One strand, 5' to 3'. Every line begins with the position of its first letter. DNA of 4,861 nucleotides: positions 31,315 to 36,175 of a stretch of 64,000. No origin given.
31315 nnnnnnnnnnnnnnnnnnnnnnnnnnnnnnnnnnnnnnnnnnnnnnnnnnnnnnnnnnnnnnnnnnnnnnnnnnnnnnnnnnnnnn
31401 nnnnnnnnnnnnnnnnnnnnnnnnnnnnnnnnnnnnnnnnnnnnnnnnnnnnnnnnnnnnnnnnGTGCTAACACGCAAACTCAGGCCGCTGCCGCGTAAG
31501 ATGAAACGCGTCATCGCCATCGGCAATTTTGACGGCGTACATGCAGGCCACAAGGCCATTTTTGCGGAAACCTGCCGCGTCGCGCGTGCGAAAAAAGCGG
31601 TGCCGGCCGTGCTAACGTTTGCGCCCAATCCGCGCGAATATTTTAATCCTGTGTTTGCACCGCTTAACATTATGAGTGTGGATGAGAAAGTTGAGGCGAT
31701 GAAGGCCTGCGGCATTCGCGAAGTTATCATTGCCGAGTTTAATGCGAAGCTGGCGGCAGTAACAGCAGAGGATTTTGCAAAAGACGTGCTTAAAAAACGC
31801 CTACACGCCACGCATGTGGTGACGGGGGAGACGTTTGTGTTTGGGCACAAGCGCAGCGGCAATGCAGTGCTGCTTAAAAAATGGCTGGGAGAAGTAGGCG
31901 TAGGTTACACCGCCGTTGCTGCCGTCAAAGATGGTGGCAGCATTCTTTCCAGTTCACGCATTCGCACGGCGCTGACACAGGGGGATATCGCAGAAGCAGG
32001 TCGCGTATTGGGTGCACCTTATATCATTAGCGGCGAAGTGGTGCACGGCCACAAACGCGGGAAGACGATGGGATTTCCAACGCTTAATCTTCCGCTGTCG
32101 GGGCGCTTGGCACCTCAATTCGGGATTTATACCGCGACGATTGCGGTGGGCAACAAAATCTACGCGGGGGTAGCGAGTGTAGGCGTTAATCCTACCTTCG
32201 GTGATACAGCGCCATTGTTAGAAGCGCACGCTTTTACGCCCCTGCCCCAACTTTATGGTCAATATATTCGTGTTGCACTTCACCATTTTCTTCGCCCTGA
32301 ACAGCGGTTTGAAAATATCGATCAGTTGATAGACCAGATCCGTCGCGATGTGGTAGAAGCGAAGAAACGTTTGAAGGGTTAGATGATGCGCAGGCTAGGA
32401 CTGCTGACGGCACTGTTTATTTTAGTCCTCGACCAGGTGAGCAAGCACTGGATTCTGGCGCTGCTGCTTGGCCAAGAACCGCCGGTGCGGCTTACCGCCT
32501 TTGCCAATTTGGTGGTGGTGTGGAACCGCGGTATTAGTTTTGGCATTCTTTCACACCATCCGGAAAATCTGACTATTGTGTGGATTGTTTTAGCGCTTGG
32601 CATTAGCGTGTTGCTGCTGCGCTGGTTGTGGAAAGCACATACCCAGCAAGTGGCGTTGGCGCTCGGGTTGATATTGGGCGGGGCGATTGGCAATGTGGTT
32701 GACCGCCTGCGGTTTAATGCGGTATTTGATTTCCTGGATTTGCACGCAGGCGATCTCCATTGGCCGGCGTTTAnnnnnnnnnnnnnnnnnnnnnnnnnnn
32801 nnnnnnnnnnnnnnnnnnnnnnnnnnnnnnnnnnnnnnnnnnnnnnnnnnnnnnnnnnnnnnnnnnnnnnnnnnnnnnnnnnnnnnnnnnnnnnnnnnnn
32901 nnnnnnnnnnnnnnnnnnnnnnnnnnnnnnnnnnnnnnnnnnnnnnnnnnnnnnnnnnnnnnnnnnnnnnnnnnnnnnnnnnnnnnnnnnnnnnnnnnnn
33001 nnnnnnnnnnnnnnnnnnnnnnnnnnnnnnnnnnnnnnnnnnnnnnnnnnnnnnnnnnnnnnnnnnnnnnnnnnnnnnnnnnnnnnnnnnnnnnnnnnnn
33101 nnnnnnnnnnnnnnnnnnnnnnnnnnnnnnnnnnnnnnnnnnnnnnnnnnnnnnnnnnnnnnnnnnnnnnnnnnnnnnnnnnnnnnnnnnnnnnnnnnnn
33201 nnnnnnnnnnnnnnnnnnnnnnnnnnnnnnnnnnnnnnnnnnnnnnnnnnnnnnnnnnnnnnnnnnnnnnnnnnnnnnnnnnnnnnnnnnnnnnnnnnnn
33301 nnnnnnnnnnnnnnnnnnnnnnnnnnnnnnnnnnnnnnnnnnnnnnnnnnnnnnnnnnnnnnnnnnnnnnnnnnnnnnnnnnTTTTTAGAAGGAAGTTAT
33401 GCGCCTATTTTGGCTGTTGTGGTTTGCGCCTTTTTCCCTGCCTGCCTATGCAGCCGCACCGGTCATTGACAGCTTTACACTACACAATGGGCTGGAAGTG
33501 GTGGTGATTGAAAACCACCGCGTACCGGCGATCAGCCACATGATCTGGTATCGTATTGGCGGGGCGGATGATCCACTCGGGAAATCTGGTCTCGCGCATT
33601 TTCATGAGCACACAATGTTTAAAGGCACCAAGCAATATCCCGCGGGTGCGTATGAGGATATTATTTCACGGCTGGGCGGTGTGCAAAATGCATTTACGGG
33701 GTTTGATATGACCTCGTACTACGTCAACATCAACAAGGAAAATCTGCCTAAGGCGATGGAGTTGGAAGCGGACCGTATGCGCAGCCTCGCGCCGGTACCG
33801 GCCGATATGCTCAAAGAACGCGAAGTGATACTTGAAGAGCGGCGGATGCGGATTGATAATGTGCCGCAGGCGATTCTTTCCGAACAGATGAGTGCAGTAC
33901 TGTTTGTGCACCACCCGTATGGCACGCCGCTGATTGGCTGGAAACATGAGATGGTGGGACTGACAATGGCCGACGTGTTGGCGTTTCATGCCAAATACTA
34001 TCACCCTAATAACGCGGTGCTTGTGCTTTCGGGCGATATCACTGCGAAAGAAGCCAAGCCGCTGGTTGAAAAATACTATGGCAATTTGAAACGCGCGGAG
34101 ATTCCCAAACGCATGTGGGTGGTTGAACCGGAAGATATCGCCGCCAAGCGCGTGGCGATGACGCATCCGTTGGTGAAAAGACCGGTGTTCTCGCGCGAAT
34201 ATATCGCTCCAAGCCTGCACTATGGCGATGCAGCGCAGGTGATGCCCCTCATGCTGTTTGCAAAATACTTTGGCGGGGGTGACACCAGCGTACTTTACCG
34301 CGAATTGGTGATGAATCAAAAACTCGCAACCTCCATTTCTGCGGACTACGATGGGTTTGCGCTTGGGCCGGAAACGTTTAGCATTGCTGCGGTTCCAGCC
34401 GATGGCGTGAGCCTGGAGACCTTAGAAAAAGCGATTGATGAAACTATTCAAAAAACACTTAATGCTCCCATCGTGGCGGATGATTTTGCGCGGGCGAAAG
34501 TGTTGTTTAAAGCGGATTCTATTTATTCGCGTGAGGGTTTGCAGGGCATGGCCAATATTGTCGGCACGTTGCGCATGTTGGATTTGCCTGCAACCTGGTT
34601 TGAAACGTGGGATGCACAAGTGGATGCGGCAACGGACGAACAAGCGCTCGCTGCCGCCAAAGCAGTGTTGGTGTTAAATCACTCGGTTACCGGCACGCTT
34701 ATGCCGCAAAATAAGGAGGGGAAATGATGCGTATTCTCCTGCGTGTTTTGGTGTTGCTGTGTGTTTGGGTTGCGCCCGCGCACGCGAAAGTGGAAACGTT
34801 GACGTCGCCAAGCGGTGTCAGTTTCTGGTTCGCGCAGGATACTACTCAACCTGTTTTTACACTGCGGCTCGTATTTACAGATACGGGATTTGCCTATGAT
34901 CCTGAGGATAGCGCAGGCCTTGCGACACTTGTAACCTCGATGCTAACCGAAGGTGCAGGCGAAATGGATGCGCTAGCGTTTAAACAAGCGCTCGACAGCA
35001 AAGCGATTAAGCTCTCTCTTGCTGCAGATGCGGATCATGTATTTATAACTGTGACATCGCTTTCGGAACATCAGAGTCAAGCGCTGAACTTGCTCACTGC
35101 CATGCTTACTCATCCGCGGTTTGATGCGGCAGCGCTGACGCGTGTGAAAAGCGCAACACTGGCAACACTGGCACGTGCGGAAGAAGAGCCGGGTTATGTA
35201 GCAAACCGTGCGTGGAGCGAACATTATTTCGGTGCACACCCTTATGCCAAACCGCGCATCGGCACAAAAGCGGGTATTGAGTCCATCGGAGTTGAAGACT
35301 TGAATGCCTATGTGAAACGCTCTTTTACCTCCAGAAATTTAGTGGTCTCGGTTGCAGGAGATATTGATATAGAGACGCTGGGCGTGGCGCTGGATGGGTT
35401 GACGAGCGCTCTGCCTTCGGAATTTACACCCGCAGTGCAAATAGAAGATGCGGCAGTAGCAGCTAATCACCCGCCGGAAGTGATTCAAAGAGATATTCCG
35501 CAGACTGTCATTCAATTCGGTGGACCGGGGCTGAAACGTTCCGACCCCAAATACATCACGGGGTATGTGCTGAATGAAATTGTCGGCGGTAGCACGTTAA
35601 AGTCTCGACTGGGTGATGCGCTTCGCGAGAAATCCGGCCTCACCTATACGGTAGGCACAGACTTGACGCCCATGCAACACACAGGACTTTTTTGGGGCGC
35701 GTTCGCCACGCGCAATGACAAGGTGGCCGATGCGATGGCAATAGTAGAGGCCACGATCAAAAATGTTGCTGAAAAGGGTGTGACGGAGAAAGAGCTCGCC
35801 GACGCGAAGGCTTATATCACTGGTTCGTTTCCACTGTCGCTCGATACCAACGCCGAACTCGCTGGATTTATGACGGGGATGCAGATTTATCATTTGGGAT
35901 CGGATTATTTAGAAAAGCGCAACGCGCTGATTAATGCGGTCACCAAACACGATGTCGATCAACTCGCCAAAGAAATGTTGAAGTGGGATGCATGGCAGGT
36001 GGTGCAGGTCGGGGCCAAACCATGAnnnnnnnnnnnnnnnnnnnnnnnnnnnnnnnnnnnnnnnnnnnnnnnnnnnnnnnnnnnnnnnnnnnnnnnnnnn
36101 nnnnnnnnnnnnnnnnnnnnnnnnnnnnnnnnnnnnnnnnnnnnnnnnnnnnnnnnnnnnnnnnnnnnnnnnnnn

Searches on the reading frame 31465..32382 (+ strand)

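Call 20: search_protein_families(library=pfam, proteins=[window:31465-32382:+], max_evalue=0.00001)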
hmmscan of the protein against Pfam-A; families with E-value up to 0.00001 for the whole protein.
window:31465-32382:+ (305 aa): 2 families
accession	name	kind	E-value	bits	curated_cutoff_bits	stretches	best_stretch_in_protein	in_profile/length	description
PF06574.18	FAD_syn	-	2.6e-42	144.8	27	1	13-165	6-158/158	FAD synthetase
PF01687.23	Flavokinase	-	5.3e-38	130.5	19.6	1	182-302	1-123/124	Riboflavin kinase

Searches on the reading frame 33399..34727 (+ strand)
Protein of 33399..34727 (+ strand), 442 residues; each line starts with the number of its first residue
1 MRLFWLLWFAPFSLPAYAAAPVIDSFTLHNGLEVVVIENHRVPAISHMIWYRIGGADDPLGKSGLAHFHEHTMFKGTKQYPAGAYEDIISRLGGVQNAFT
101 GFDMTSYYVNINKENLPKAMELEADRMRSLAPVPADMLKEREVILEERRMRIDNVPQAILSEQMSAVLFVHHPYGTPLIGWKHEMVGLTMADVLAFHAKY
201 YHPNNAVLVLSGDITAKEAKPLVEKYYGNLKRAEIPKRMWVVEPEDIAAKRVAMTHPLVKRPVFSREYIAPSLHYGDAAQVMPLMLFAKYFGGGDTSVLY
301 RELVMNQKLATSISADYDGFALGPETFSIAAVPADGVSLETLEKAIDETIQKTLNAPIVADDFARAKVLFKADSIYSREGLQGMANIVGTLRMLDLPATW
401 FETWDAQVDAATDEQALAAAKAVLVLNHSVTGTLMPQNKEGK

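Call 71: search_protein_families(library=pfam, proteins=[window:33399-34727:+], max_evalue=0.000001)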
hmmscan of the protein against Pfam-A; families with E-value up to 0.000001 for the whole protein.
window:33399-34727:+ (442 aa): 2 families
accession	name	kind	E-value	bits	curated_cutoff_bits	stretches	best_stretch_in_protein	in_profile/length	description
PF05193.26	Peptidase_M16_C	-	3.4e-26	92.6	23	1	188-367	2-178/181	Peptidase M16 inactive domain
PF00675.25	Peptidase_M16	-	9.6e-23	81.2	22.3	1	34-180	2-147/149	Insulinase (Peptidase family M16)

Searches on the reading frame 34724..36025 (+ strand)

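Call 71: search_protein_families(library=pfam, proteins=[window:34724-36025:+], max_evalue=0.000001)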
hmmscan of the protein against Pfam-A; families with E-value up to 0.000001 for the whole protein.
window:34724-36025:+ (433 aa): 2 families
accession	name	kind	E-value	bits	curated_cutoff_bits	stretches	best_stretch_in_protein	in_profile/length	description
PF05193.26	Peptidase_M16_C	-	7.9e-25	88.2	23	1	188-363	2-179/181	Peptidase M16 inactive domain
PF00675.25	Peptidase_M16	-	2.9e-12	47.1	22.3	1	40-181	8-148/149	Insulinase (Peptidase family M16)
